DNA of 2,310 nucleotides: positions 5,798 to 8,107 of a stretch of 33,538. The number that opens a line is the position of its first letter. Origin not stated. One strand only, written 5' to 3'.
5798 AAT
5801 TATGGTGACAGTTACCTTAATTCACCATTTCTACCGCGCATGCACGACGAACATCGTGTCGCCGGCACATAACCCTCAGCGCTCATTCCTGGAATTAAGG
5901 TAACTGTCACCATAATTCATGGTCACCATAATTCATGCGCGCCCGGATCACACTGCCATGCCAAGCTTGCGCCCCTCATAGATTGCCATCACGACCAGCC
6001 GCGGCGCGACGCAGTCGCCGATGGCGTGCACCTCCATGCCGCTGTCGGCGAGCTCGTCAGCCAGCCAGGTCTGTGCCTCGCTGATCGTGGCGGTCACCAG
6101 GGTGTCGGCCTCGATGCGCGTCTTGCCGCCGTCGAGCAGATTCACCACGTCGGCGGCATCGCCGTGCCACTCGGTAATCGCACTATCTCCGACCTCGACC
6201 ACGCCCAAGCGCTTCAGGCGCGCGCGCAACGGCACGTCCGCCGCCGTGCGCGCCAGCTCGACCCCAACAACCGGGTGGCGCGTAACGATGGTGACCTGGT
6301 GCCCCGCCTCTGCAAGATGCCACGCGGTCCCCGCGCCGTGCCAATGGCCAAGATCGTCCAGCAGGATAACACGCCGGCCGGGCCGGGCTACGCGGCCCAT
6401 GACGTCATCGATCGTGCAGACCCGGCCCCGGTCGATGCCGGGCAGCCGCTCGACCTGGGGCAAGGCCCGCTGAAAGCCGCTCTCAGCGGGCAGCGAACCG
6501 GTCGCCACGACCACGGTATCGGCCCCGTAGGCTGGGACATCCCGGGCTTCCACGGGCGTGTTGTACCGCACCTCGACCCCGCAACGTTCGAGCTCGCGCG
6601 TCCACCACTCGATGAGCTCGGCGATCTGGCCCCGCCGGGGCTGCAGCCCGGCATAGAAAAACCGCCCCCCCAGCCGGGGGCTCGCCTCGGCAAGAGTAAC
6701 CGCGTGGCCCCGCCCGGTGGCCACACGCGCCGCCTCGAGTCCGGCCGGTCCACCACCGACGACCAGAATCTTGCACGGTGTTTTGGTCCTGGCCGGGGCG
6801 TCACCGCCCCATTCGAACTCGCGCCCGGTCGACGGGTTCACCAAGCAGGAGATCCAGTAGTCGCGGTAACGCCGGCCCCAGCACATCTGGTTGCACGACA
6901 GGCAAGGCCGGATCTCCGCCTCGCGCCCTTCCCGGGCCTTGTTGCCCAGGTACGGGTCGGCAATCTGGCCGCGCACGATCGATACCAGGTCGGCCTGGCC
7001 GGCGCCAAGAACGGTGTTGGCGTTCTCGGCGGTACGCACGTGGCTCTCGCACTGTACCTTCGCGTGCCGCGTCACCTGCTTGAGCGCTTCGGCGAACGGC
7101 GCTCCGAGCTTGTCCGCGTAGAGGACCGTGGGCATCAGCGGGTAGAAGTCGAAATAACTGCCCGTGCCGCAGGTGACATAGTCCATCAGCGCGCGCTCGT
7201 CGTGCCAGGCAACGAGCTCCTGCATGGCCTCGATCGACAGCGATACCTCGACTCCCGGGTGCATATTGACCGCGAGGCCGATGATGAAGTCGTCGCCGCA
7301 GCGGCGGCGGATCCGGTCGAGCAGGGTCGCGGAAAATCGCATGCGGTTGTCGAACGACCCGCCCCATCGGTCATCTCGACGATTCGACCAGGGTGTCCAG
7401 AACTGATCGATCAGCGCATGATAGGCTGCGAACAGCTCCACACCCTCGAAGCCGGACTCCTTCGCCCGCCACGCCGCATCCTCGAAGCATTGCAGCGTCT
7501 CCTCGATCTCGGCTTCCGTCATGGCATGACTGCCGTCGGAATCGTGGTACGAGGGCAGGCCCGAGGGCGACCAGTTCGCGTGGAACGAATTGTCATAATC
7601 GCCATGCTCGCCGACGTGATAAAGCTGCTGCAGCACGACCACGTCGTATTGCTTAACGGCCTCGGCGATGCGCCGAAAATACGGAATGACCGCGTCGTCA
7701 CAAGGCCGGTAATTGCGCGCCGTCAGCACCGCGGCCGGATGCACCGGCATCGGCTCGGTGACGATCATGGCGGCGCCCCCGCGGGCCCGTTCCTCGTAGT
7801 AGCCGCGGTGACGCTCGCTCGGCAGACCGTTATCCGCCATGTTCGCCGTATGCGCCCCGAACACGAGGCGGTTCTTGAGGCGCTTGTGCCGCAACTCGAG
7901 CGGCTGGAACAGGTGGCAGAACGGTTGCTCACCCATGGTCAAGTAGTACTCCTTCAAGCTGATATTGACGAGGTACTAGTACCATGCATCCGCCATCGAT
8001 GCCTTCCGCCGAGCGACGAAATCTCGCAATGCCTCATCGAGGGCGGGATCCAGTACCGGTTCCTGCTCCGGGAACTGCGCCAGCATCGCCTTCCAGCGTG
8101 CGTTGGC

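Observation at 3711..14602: Two non-Pyl MttB-family methyltransferases wired into an ETF/flavoprotein demethylase operon, with no corrinoid protein in view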

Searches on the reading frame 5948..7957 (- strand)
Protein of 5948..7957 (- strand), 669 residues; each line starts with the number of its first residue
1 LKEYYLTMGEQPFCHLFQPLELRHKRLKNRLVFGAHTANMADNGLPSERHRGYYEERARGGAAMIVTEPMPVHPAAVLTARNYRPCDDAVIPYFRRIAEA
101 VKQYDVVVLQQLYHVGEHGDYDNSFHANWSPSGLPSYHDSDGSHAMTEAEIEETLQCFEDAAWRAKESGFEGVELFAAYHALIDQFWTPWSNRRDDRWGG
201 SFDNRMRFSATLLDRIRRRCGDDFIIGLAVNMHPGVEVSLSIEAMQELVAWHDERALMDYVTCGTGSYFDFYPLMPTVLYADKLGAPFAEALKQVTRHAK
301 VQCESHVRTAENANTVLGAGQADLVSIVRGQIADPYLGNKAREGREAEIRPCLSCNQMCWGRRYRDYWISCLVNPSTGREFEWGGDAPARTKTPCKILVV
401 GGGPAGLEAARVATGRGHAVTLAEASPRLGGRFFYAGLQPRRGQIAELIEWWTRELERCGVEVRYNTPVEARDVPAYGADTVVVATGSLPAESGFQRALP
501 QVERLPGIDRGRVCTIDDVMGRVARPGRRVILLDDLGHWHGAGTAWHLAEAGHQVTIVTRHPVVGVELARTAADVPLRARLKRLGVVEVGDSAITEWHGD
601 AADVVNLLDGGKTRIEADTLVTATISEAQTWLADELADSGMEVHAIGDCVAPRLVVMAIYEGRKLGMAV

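Call 3: search_protein_families(library=pfam, proteins=[window:5948-7957:-])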
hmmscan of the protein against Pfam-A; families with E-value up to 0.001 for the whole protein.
window:5948-7957:- (669 aa): 10 families
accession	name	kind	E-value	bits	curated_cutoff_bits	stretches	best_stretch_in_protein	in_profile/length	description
PF00724.26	Oxidored_FMN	-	3.2e-51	175.1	27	1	16-347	2-341/342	NADH:flavin oxidoreductase / NADH oxidase family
PF07992.20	Pyr_redox_2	-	9.9e-16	58.4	26.1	2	388-470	136-207/291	Pyridine nucleotide-disulphide oxidoreductase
PF00070.33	Pyr_redox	-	9e-11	42.6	22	1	396-471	1-65/82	Pyridine nucleotide-disulphide oxidoreductase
PF01266.30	DAO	-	4.3e-08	33.5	27.9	0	540-565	10-35/353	FAD dependent oxidoreductase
PF13450.12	NAD_binding_8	-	5e-08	33.6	21.9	1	399-434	1-36/68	NAD(P)-binding Rossmann-like domain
PF03486.20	HI0933_like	-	7.8e-07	29.2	50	1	396-437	2-43/244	HI0933-like protein Rossmann domain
PF12831.13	FAD_oxidored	-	1.7e-06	28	27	1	397-443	2-48/416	FAD dependent oxidoreductase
PF01593.30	Amino_oxidase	-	1.5e-05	25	19.8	0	405-452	2-46/443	Flavin containing amine oxidoreductase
PF01262.27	AlaDh_PNT_C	-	9.2e-05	22.4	23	1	393-427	27-61/214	Alanine dehydrogenase/PNT, C-terminal domain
PF00890.30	FAD_binding_2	-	0.00035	20.3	20.4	0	397-436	2-41/414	FAD binding domain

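Call 35: search_protein_families(library=ncbifam, proteins=[window:5948-7957:-], max_evalue=0.00001)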
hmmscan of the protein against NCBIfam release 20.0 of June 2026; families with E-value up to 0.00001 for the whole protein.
window:5948-7957:- (669 aa): 18 families
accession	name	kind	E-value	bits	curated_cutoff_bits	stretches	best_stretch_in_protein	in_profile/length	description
TIGR03997.1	mycofact_OYE_2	equivalog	7.3e-163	543.4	793.15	1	15-668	1-644/645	mycofactocin system FadH/OYE family oxidoreductase 2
TIGR03996.1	mycofact_OYE_1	hypoth_equivalog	5e-94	316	627.9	1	18-664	4-631/633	mycofactocin system FadH/OYE family oxidoreductase 1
NF041087.1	bile_acid_BaiCD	equivalog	3.9e-93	312.7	825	1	13-668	1-641/642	bile acid Fe-S flavoenzyme BaiCD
NF045599.1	bili_reduct_long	exception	1.3e-82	278.1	750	1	16-661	1-633/641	bilirubin reductase, long form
NF006101.0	PRK08255.1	equivalog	9e-38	129.9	1078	1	11-337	394-726/768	bifunctional salicylyl-CoA 5-hydroxylase/oxidoreductase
NF045592.1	bili_reduct_N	equivalog_domain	1.2e-37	129.9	425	1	16-374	2-363/363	bilirubin reductase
NF010047.0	PRK13523.1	equivalog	2.5e-37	128.7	431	1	15-349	4-328/339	NADPH dehydrogenase NamA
NF007899.0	PRK10605.1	subfamily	4.5e-21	75.5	403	1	15-344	5-340/365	N-ethylmaleimide reductase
NF009410.0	PRK12771.1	subfamily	3.6e-15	55.5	516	1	390-487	134-232/566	NAD(P)-binding protein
TIGR01317.1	GOGAT_sm_gam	subfamily_domain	3.6e-09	36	447.7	1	383-488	132-238/485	glutamate synthase small subunit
NF009454.0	PRK12814.1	equivalog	4.5e-09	35.2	916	1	390-474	189-270/657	putative NADPH-dependent glutamate synthase small subunit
NF005560.0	PRK07233.1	equivalog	9.3e-09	34.6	252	1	396-431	2-37/435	hypothetical protein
TIGR01372.1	soxA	subfamily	4.4e-08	31.4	1164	1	390-437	164-211/996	sarcosine oxidase subunit alpha family protein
TIGR01316.1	gltA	equivalog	7e-08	31.7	471.75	1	392-469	131-206/449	NADPH-dependent glutamate synthase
NF009409.0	PRK12770.1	subfamily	2.7e-07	30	343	1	391-469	15-92/360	putative glutamate synthase subunit beta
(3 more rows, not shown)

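Call 37: search_solved_structures(query=window:5948-7957:-, max_evalue=1e-10)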
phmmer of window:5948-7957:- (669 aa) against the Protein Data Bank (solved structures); distinct sequences matched with E-value up to 1e-10: 136 (the best 60 are shown).
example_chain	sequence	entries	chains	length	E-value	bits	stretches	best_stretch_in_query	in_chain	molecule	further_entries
6qkg_A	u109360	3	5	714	7e-70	239.6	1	14-668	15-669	NCR A | NCR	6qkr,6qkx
1ps9_A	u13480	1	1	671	9.4e-64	219.4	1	15-554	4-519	2,4-dienoyl-CoA reductase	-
6l6j_A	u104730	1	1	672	1.9e-57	198.5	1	13-667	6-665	Oxidored_FMN domain-containing protein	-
1djq_A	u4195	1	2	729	3.7e-53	184.4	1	16-614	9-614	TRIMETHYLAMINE DEHYDROGENASE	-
1djn_A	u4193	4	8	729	5.6e-53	183.8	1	16-614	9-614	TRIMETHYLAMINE DEHYDROGENASE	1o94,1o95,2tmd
3k30_A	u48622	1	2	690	4.9e-52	180.6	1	11-665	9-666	Histamine dehydrogenase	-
6de6_A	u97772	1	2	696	1.1e-51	179.5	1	11-665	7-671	Histamine dehydrogenase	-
9iuv_A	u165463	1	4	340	2.1e-31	112.4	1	16-338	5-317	NADPH dehydrogenase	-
3gr7_A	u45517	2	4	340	8.6e-31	110.4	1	16-341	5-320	NADPH dehydrogenase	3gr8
1z41_A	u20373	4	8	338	1.1e-29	106.7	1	16-349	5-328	Probable NADH-dependent flavin oxidoreductase yqjM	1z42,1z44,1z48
8x0j_A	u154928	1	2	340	1.7e-29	106.1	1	16-339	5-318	NADPH dehydrogenase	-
5ogt_A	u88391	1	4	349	6.3e-28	101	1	16-342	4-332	Chromate reductase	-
8uaj_A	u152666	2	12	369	7.1e-28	100.8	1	14-342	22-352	NADPH dehydrogenase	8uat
3hf3_A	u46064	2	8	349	9.9e-28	100.3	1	16-342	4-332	Chromate reductase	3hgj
5nux_A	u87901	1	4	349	2.2e-27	99.2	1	16-342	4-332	Chromate reductase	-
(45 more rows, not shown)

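Call 91: search_dna_similar(query=window:5948-7957:-, collection=plasmids, mode=protein, max_rows=30, max_evalue=1e-60)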
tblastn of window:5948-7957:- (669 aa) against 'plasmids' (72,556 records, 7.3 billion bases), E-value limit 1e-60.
Records with a match: 413; places in all: 471; records where one place covers at least 80% of the query: 401.
Best place of each record, by identity: 60-80% 10; <60% 403.
By first word of the organism name: Rhizobium 151; Sinorhizobium 66; Paracoccus 21; Shinella 20; Ralstonia 9; Ensifer 8; Burkholderia 8; Azospirillum 7; Mesorhizobium 6; Streptomyces 6; and 59 more.
By predicted mobility (MOB-suite, as given by PLSDB): non-mobilizable 229; conjugative 98; mobilizable 86.
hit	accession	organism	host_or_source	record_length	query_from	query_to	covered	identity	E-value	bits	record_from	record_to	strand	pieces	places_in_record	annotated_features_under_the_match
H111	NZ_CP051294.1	Mesorhizobium sp. NZP2077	cell culture,Lotus corniculatus nodule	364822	16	669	98%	61.6%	0e+0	805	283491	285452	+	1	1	FAD-dependent oxidoreductase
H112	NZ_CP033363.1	Mesorhizobium sp. NZP2077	cell culture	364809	16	669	98%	61.6%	0e+0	805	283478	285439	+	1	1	FAD-dependent oxidoreductase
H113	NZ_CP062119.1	Aminobacter sp. SR38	bacterial pure culture,soil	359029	1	669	100%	59.9%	0e+0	816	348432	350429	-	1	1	FAD-dependent oxidoreductase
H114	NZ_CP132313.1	Shinella zoogloeoides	Homo sapiens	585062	13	669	98%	60.7%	0e+0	791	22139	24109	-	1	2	FAD-dependent oxidoreductase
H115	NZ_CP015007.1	Aminobacter aminovorans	cell culture,soil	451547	1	669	100%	59.6%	0e+0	815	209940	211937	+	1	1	FAD-dependent oxidoreductase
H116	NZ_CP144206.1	Sinorhizobium chiapasense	mixed culture,rhizosphere soil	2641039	11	669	99%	60.5%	0e+0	820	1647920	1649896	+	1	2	none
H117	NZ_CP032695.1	Rhizobium jaguaris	Calliandra grandiflora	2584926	11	669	99%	60.2%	0e+0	823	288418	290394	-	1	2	none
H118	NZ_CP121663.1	Rhizobium sp. CB3090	Gliricidia sp.,cell culture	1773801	11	667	98%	60.3%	0e+0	810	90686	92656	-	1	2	record has no annotation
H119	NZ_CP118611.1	Ensifer adhaerens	Pure isolate,Rhizosphere of Cyperus ...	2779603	13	669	98%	60.3%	0e+0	809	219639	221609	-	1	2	none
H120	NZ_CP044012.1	Sinorhizobium sp. BG8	Prosopis cineraria,pure bacterial ...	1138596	11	669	99%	60.1%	0e+0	816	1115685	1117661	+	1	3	none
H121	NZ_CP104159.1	Rhizobium sp. CB3060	Leucaena leucocephala,cell culture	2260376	11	669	99%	60.1%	0e+0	796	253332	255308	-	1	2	record has no annotation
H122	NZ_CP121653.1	Rhizobium sp. CB3171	Calliandra calothyrsus,cell culture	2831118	11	669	99%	59.9%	0e+0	796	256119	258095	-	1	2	record has no annotation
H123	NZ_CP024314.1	Rhizobium sp. NXC24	Phaseolus vulgaris,cell culture,plant ...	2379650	11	669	99%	59.8%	0e+0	794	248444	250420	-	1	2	record has no annotation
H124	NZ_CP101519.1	Ensifer adhaerens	cell cuture,rhizosphere soil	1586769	11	669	99%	59.6%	0e+0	808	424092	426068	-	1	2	none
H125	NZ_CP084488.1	Ensifer adhaerens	cellculture,soil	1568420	11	669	99%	59.6%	0e+0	802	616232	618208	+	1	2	none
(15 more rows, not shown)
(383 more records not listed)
